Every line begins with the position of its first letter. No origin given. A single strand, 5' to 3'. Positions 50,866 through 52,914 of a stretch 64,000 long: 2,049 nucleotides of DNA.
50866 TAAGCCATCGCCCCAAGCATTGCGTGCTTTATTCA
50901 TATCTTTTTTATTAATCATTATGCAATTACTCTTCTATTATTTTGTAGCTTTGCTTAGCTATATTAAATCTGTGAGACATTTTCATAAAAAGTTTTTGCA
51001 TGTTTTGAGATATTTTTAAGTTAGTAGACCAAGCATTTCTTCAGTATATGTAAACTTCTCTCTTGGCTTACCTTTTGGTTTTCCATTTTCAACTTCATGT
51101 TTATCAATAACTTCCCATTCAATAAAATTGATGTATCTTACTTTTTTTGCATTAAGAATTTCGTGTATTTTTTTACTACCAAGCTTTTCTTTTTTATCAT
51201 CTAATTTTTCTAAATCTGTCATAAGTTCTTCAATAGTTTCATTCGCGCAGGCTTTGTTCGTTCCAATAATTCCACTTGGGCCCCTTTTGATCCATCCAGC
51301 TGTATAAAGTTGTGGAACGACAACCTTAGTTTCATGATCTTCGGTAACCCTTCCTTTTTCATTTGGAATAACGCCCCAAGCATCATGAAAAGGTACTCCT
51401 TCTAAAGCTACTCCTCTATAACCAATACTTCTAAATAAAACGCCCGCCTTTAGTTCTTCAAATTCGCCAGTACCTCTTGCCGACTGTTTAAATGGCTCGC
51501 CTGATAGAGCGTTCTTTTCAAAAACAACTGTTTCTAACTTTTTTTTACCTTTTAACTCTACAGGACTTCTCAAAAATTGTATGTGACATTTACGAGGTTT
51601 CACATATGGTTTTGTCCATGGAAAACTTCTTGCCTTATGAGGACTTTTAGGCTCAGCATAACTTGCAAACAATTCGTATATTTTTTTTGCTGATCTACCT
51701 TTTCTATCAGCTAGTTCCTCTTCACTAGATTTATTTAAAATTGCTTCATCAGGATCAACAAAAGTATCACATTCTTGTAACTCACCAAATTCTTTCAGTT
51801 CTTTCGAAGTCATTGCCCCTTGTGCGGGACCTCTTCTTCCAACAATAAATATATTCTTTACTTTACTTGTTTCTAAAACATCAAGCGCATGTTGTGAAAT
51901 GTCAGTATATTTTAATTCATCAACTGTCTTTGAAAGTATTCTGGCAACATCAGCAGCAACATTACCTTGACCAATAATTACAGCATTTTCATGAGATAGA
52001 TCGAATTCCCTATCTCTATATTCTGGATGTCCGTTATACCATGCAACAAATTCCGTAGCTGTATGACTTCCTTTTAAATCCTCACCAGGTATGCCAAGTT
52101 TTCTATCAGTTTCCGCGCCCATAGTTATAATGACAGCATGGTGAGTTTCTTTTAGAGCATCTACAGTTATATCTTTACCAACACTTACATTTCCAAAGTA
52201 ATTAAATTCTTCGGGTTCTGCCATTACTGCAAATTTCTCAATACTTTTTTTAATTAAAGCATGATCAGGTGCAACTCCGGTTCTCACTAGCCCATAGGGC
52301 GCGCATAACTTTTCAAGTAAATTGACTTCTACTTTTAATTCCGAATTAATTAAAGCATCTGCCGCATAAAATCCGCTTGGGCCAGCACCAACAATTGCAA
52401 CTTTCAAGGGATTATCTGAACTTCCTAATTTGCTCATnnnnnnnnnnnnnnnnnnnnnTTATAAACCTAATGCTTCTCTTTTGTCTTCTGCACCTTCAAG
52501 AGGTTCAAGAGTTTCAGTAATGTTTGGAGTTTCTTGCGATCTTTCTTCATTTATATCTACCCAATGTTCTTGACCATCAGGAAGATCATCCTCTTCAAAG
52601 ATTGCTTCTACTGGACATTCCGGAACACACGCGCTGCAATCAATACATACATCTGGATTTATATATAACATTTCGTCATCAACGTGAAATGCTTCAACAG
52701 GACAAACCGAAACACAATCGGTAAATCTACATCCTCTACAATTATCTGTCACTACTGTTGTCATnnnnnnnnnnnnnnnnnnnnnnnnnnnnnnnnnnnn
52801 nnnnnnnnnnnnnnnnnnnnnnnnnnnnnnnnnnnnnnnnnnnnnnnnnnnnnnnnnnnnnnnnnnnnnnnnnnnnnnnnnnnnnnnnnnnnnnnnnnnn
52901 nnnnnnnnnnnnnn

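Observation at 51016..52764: fdxA-fprA redox pair fused onto the 3' end of the C1 operon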

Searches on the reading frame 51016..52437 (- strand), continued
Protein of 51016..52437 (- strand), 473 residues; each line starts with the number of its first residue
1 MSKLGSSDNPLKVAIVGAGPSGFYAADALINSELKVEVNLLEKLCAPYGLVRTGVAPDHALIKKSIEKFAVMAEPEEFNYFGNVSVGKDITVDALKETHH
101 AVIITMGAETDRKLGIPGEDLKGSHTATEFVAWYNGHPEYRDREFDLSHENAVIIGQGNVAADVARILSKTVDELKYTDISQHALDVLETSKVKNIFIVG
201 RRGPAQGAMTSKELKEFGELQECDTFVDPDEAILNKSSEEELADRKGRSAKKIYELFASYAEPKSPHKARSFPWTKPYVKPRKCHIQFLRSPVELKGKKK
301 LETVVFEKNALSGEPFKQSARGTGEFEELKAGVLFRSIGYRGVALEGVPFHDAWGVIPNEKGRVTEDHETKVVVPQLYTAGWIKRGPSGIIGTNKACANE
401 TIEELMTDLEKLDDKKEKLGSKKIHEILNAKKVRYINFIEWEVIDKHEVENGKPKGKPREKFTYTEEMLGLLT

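Call 19: find_encoding_contigs(protein=P0120, flank=10000, max_places=1)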
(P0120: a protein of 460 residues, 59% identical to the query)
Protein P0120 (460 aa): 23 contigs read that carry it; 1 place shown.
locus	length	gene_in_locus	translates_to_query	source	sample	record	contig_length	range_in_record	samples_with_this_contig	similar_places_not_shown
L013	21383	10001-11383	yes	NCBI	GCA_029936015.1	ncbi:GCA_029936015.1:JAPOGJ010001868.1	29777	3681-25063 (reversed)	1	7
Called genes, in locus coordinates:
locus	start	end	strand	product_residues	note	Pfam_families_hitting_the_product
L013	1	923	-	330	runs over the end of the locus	PF02289:MCH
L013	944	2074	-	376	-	PF02655:ATP-grasp_3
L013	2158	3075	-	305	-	PF09176:Mpt_N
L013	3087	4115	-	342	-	PF00288:GHMP_kinases_N, PF08544:GHMP_kinases_C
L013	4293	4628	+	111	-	PF01568:Molydop_binding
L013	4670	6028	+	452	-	-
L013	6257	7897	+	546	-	PF01979:Amidohydro_1 (faint), PF07969:Amidohydro_3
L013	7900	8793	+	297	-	PF01913:FTR, PF02741:FTR_C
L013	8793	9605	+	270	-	PF01493:GXGXG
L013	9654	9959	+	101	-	PF12797:Fer4_2 (faint), PF13237:Fer4_10 (weak), PF14697:Fer4_21 (faint), PF12838:Fer4_7 (weak), PF13484:Fer4_16 (faint), PF12837:Fer4_6 (weak), PF00037:Fer4 (weak)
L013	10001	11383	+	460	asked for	-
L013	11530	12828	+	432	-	-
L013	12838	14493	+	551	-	PF07969:Amidohydro_3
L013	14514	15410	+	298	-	PF01913:FTR, PF02741:FTR_C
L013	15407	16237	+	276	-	PF01493:GXGXG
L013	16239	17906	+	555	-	PF01257:2Fe-2S_thioredx, PF01512:Complex1_51K, PF10589:NADH_4Fe-4S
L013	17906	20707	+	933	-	PF00111:Fer2 (weak), PF13510:Fer2_4, PF13187:Fer4_9, PF22117:Fer4_Nqo3, PF12838:Fer4_7, PF04879:Molybdop_Fe4S4, PF00384:Molybdopterin, PF01568:Molydop_binding, +3 more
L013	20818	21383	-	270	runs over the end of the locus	-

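Call 22: find_related_loci(query=A1, collection=genome_contigs, flank=10000)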
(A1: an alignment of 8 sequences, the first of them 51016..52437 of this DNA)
Query A1 (473 aa) in genome_contigs; peptide patterns used: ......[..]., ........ (x = any residue, [..] = any of these).
600 stretches matched a pattern (row limit reached: there are more); 453 encode a relative of the query (tblastn E <= 1e-3); the best 80 are kept; 80 distinct loci.
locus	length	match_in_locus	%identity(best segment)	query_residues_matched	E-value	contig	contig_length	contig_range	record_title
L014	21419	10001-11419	95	1-473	0e+0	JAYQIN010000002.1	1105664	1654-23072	MAG: Thiothrix sp. isolate SD4487_NP_metabat_bins_2.tsv.828 contig_9353_pilon, whole genome shotgun sequence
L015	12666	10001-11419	93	1-473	0e+0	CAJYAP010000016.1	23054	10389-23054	MAG TPA_asm: uncultured Gammaproteobacteria bacterium isolate ERR2098401_bin.45_MetaBAT_v2.12.1_MAG genome assembly, con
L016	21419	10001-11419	92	1-473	0e+0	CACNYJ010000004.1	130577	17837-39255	MAG: uncultured Thiothrix sp. isolate AH-287-I11 genome assembly, contig: AH-287-I11_NODE_4, whole genome shotgun sequen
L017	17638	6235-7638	88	1-468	0e+0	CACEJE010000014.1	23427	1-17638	uncultured Thiothrix sp. isolate AG-390-O20 genome assembly, contig: AG-390-O20_NODE_14, whole genome shotgun sequence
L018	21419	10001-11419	92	1-473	0e+0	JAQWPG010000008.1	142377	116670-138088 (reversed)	MAG: Gammaproteobacteria bacterium isolate cluster2_bin.221 k141_705459, whole genome shotgun sequence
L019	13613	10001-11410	85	1-473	0e+0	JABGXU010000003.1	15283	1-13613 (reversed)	MAG: Gammaproteobacteria bacterium isolate SI034_bin82 k141_388691, whole genome shotgun sequence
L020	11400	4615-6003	61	1-473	0e+0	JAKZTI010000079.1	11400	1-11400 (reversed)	MAG: Gammaproteobacteria bacterium isolate Langseth_MAG_00055 Langseth_MAG_00055_000000000079, whole genome shotgun sequ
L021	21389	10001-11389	61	1-473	0e+0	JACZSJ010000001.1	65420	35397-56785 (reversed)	MAG: Proteobacteria bacterium isolate B10T3L8 B10T3L8_NODE72, whole genome shotgun sequence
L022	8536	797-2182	62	1-472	0e+0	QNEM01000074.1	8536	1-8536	MAG: Gammaproteobacteria bacterium isolate B40_G6 B40_Guay6_scaffold_07495, whole genome shotgun sequence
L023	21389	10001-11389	60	1-473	0e+0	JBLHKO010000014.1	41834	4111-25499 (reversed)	MAG: Gammaproteobacteria bacterium isolate 3300054698_163 Ga0535670_0000931, whole genome shotgun sequence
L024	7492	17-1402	60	1-472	0e+0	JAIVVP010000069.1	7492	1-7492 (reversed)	MAG: Gemmatimonadota bacterium isolate HYP3_RS_04_7 NODE_1573_length_7492_cov_0.389817, whole genome shotgun sequence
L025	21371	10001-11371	59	1-472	0e+0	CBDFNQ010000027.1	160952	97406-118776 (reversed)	MAG: Gammaproteobacteria bacterium isolate 82f50fbc-aeb5-4c25-aad8-d745897ec859 genome assembly, contig: contig_27, whol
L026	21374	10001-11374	61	1-471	0e+0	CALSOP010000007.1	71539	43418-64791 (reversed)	MAG: uncultured Gammaproteobacteria bacterium isolate B_MB66 genome assembly, contig: contig_13083_B_MB66, whole genome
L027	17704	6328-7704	60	1-472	0e+0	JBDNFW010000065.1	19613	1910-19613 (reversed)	MAG: Gammaproteobacteria bacterium isolate concoct.158.ELB k141_1414470, whole genome shotgun sequence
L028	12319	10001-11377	61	1-472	0e+0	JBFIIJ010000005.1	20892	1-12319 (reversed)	MAG: Gammaproteobacteria bacterium isolate Mix_sand11.2021.09.Z.47 k141_1319878_length_20892_cov_9.0587, whole genome sh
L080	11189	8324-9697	56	1-472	7e-178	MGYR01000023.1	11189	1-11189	MAG: Gammaproteobacteria bacterium RIFCSPLOWO2_02_FULL_56_15 rifcsplowo2_02_scaffold_13572, whole genome shotgun sequenc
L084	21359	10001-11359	55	1-472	2e-175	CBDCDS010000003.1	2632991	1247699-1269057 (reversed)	MAG: Gammaproteobacteria bacterium isolate 7018d805-9e79-4280-bfa5-16e89684b7f5 genome assembly, contig: contig_3, whole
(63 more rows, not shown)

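Call 39: search_solved_structures(query=L010:11694-12965:+, show_alignments=0)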
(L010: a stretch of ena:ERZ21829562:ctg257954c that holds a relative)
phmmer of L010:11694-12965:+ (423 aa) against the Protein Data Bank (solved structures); distinct sequences matched with E-value up to 0.001: 6.
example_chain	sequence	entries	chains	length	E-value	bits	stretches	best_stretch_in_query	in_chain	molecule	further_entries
5t5i_B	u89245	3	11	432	5.3e-41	144.3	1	11-421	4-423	Tungsten formylmethanofuran dehydrogenase subunit B | Tungsten formylmethanofuran dehydrogenase subunit fwdB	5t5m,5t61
8rja_B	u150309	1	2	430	4.9e-35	124.7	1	10-421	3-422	Formylmethanofuran dehydrogenase subunit B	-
9sw6_J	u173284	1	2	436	6.8e-34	120.9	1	10-396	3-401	formylmethanofuran dehydrogenase subunit B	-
9sfi_Q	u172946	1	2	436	3.9e-33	118.4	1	10-405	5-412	Molybdopterin oxidoreductase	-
6s6y_B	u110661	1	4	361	2.7e-27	99.2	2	236-390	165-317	Tungsten-containing formylmethanofuran dehydrogenase, subunit B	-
7bkb_H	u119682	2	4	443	7e-22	81.4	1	10-406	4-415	Formylmethanofuran dehydrogenase, subunit B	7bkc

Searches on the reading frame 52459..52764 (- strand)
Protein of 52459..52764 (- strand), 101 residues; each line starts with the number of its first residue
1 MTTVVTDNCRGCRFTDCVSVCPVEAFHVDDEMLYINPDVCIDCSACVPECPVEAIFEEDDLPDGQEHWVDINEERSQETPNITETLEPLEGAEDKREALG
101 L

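Call 4: search_protein_families(library=pfam, proteins=[window:52459-52764:-])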
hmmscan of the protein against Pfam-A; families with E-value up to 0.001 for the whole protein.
window:52459-52764:- (101 aa): 14 families
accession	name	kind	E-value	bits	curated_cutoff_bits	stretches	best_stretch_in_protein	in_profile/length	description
PF00037.32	Fer4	-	6.8e-10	38.8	21.1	1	34-55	2-23/24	4Fe-4S binding domain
PF12837.12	Fer4_6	-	9.8e-10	38.3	25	2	34-55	3-24/24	4Fe-4S binding domain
PF13237.11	Fer4_10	-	1.5e-09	38.1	25.5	1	6-51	6-53/53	4Fe-4S dicluster domain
PF12797.12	Fer4_2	-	7.6e-09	35.4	24.5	1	33-52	3-22/22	4Fe-4S binding domain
PF13484.11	Fer4_16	-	4.7e-08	34.1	30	1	40-78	2-40/66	4Fe-4S double cluster binding domain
PF12838.12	Fer4_7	-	8.2e-08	33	27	1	8-54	1-52/52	4Fe-4S dicluster domain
PF13187.11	Fer4_9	-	5.3e-07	30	27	1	8-55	1-52/52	4Fe-4S dicluster domain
PF14697.11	Fer4_21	-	1.6e-06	28.6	35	0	2-25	34-56/59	4Fe-4S dicluster domain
PF13183.11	Fer4_8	-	4.6e-06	27.5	27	1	39-76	4-41/68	4Fe-4S dicluster domain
PF25160.1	LdpA_Fe-S-bd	-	1.5e-05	25.1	27.6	1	17-57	9-45/49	LdpA Fe-S cluster-binding domain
PF12800.12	Fer4_4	-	2.2e-05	24.8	24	0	37-52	1-16/17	4Fe-4S binding domain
PF13534.11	Fer4_17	-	2.3e-05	25.3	22.2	0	40-58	2-20/61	4Fe-4S dicluster domain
PF11953.13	DUF3470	-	2.6e-05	24.5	23.2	1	66-94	1-29/42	Domain of unknown function (DUF3470)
PF13247.11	Fer4_11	-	0.00092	19.8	26.2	0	4-60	5-64/100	4Fe-4S dicluster domain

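Call 5: search_protein_families(library=ncbifam, proteins=[window:52459-52764:-])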
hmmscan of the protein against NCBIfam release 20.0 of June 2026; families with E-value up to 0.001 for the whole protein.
window:52459-52764:- (101 aa): 52 families (the best 25 are shown)
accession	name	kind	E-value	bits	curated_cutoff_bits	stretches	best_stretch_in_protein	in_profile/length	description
NF045490.1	FdxA_Protbact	equivalog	3.2e-34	117.3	135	1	1-96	1-96/104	ferredoxin FdxA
NF045480.1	FdxA_Actino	equivalog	3.1e-20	72.4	125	1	1-76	1-76/107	ferredoxin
TIGR04105.1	FeFe_hydrog_B1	subfamily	3.2e-14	52.5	450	1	4-57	108-161/462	monomeric [FeFe] hydrogenase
NF058577.1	FdxA_fam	equivalog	2.1e-12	47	65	1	1-54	1-52/52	4Fe-4S ferredoxin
NF045874.1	Vhu_polyferre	exception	3.1e-11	42.7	600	1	4-66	125-185/381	F420-non-reducing hydrogenase associated-polyferredoxin VhuB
NF040864.1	HgcB_ferredoxin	equivalog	2.1e-09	37.1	99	1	5-55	12-61/93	mercury methylation ferredoxin HgcB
NF005504.0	PRK07118.1-3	equivalog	4.1e-09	36.2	437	1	6-65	218-274/293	Fe-S cluster domain-containing protein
NF038196.1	ferrodoxin_EFR1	subfamily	6.4e-09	36.2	75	1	4-56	181-230/242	EFR1 family ferrodoxin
NF043039.1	HgcAB_like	equivalog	1.5e-08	34.6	285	1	4-55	297-349/350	HgcAB-like fusion protein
NF040770.1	hetero_SS_HdrA2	exception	1.9e-08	32.9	1100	1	3-82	573-650/777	CoB-CoM heterodisulfide reductase HdrA2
NF041715.1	arsenate_red_ArrB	equivalog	4.1e-08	33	450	1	7-72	55-119/233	arsenate respiratory reductase iron-sulfur subunit ArrB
TIGR01944.1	rnfB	subfamily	1.6e-07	31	68.7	1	3-69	109-173/190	RnfABCDGE type electron transport complex subunit B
NF008134.0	PRK10882.1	equivalog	2e-07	30.4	263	1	5-52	109-158/329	hydrogenase 2 operon protein HybA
TIGR02060.1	aprB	equivalog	3.5e-07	30.2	135.65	1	4-55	5-62/132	adenylyl-sulfate reductase subunit beta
NF005503.0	PRK07118.1-2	equivalog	4.2e-07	29.5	252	1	13-55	142-184/292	RnfABCDGE type electron transport complex subunit B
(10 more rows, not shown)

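Call 10: search_solved_structures(query=window:52459-52764:-, show_alignments=1)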
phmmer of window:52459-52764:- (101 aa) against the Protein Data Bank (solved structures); distinct sequences matched with E-value up to 0.001: 55.
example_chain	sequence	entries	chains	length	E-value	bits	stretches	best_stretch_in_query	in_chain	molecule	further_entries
2fd2_A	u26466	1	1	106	1.9e-29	105.2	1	4-94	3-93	FERREDOXIN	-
1frm_A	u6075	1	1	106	6.2e-29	103.6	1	4-94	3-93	FERREDOXIN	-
1gao_A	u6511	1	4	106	1e-28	102.9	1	4-94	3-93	FERREDOXIN I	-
1frl_A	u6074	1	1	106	1.2e-28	102.6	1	4-94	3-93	FERREDOXIN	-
1frh_A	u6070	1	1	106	1.7e-28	102.2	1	4-94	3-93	FERREDOXIN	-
1axq_A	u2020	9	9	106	1.8e-28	102.1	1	4-94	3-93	FERREDOXIN | FERREDOXIN I | 7-FE FERREDOXIN I (FD1)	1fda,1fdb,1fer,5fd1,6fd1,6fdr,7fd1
1f5b_A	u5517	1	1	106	2.1e-28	101.9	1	4-94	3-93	FERREDOXIN 1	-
1fri_A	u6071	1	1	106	2.4e-28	101.7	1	4-94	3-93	FERREDOXIN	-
1frk_A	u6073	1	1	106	2.8e-28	101.5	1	4-94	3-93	FERREDOXIN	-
1d3w_A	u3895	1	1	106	6.3e-28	100.4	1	4-94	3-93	FERREDOXIN 1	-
1fdd_A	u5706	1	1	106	6.5e-28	100.3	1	4-94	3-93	FERREDOXIN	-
1pc4_A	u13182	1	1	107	6.7e-28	100.3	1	1-94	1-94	Ferredoxin I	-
1pc5_A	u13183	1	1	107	7.7e-28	100.1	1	1-94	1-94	Ferredoxin I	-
1fd2_A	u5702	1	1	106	1.4e-27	99.3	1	4-94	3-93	FERREDOXIN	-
1frj_A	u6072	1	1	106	1.5e-27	99.1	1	4-94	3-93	FERREDOXIN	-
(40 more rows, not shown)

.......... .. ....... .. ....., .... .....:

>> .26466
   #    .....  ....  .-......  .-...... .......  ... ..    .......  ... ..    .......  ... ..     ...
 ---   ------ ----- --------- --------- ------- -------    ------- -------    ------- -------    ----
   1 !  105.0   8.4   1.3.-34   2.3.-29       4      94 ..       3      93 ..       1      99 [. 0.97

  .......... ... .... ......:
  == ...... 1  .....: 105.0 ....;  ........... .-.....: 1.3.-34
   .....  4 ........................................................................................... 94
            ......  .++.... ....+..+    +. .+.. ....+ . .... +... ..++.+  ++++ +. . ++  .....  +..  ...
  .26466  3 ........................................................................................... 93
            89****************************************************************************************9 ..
